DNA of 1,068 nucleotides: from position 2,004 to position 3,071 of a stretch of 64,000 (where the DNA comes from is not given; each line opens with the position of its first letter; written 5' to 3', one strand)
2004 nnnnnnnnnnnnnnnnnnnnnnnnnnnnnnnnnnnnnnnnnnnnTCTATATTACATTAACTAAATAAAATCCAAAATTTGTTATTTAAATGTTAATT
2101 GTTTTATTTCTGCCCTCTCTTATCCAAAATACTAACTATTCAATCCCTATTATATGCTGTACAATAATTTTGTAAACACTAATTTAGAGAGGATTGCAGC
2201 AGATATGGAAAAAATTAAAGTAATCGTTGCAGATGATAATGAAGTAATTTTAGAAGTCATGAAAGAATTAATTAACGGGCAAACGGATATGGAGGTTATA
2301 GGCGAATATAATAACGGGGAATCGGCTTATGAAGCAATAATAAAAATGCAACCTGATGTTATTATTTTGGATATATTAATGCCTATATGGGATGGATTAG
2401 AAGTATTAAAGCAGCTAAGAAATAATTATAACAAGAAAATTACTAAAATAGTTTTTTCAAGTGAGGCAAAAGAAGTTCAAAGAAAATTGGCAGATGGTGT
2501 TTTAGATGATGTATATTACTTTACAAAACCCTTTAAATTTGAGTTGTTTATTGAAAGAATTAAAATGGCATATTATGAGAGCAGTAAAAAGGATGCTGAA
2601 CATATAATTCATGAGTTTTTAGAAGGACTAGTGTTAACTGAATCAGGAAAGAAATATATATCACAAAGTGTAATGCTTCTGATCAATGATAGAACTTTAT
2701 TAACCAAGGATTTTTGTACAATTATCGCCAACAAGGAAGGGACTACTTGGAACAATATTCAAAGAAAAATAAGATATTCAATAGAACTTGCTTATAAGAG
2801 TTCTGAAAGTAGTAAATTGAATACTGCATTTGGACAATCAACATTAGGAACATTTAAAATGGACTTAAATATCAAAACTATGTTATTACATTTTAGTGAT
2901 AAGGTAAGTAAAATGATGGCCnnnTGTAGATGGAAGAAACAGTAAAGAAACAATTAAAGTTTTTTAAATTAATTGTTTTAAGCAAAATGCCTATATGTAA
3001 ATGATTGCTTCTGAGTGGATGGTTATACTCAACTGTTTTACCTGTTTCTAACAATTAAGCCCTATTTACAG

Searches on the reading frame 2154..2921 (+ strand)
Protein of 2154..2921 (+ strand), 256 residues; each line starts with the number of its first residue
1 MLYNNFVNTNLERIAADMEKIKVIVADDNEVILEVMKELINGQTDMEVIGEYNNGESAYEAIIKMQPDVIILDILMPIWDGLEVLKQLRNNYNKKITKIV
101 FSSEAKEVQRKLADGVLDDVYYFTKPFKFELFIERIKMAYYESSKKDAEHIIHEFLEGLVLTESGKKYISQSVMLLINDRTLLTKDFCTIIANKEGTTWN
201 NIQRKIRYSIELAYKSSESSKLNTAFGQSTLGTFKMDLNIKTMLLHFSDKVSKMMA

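Call 30: search_protein_families(library=pfam, proteins=[window:2154-2921:+], max_evalue=0.01)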
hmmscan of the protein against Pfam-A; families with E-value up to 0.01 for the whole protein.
window:2154-2921:+ (256 aa): 2 families
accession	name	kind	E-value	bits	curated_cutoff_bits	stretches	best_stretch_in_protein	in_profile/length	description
PF00072.30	Response_reg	-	2.1e-19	70.2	30.2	1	23-136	1-110/111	Response regulator receiver domain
PF08769.17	Spo0A_C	-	3.3e-09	37.1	25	1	159-229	10-83/104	Sporulation initiation factor Spo0A C terminal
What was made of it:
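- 2154..2924 (+): Spo0A-like response regulator (REC + Spo0A_C). It is the second sporulation-type regulator of the window. Pfam Response_reg E=2e-19 and Spo0A_C E=3e-9 (call 30).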

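Call 50: search_protein_families(library=phrogs, proteins=[window:2154-2921:+], max_evalue=0.00001)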
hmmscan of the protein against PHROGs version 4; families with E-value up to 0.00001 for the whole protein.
window:2154-2921:+ (256 aa): 5 families
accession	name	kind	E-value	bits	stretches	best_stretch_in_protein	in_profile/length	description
phrog_37855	-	unknown function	1.1e-28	101.1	1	17-140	2-128/278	-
phrog_731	-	unknown function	1.5e-15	58.1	1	21-145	2-122/227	-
phrog_5982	-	unknown function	2.5e-13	49.8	1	17-149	865-994/1030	-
phrog_22245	-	unknown function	6.3e-12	46.3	1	18-126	1-108/349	-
phrog_8810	-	unknown function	2.9e-10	41.2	1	21-148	1-128/245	-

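Call 55: search_protein_families(library=ncbifam, proteins=[window:2154-2921:+], max_evalue=0.00001)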
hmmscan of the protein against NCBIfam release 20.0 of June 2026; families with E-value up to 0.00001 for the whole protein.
window:2154-2921:+ (256 aa): 67 families (the best 25 are shown)
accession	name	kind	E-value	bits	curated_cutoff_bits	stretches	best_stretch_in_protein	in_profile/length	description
TIGR02875.1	spore_0_A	equivalog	9.5e-32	110.3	200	2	19-142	1-124/262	sporulation transcription factor Spo0A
NF001965.0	PRK00742.1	subfamily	4.7e-20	72.1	293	1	19-107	2-88/357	chemotaxis-specific protein-glutamate methyltransferase CheB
NF040689.1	MtrAB_MtrA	equivalog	1e-15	57.7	300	1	23-151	1-124/219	MtrAB system response regulator MtrA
NF011896.0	PRK15369.1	equivalog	2.4e-15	56.7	242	1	19-118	2-102/211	two component system response regulator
NF009206.0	PRK12555.1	subfamily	3.3e-15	55.9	342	1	21-119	1-101/340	chemotaxis-specific protein-glutamate methyltransferase CheB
NF007935.0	PRK10651.1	equivalog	4.8e-15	55.3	250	1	18-116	4-103/216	two-component system response regulator NarL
NF040534.1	resp_reg_YycF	equivalog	1.7e-14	53.6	340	1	22-148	2-123/231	response regulator YycF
NF041367.1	CheY_Halo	equivalog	1.3e-13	51.4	200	1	23-136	1-110/114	chemotaxis protein CheY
NF008677.0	PRK11697.1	equivalog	5.1e-13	48.9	246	1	21-102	2-80/238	two-component system response regulator BtsR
TIGR02154.1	PhoB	equivalog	2e-12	46.9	296.2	1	22-167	4-145/226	phosphate regulon transcriptional regulator PhoB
NF051850.1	RespRegRprY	equivalog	7.7e-12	45.1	370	1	19-142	3-122/234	response regulator transcription factor RprY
NF033120.0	vanR_FM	exception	8e-12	45.3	460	1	18-138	1-116/231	vancomycin resistance response regulator transcription factor, VanR-F/VanR-M family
NF008318.0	PRK11107.1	equivalog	1e-11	43.7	890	1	10-149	657-793/920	two-component sensor histidine kinase BarA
NF052445.1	RespRegMctR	equivalog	1.4e-11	44.2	300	1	20-94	1-75/205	two-component system response regulator MctR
NF033117.2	vanR_ACDEGLN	exception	8.1e-11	41.9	350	1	23-169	1-146/226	VanR-ABDEGLN family response regulator transcription factor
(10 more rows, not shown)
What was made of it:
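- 2154..2924 (+): TIGR02875 scores 110 bits against a cutoff of 200 (call 55).
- Companion genes: calls 30, 55.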
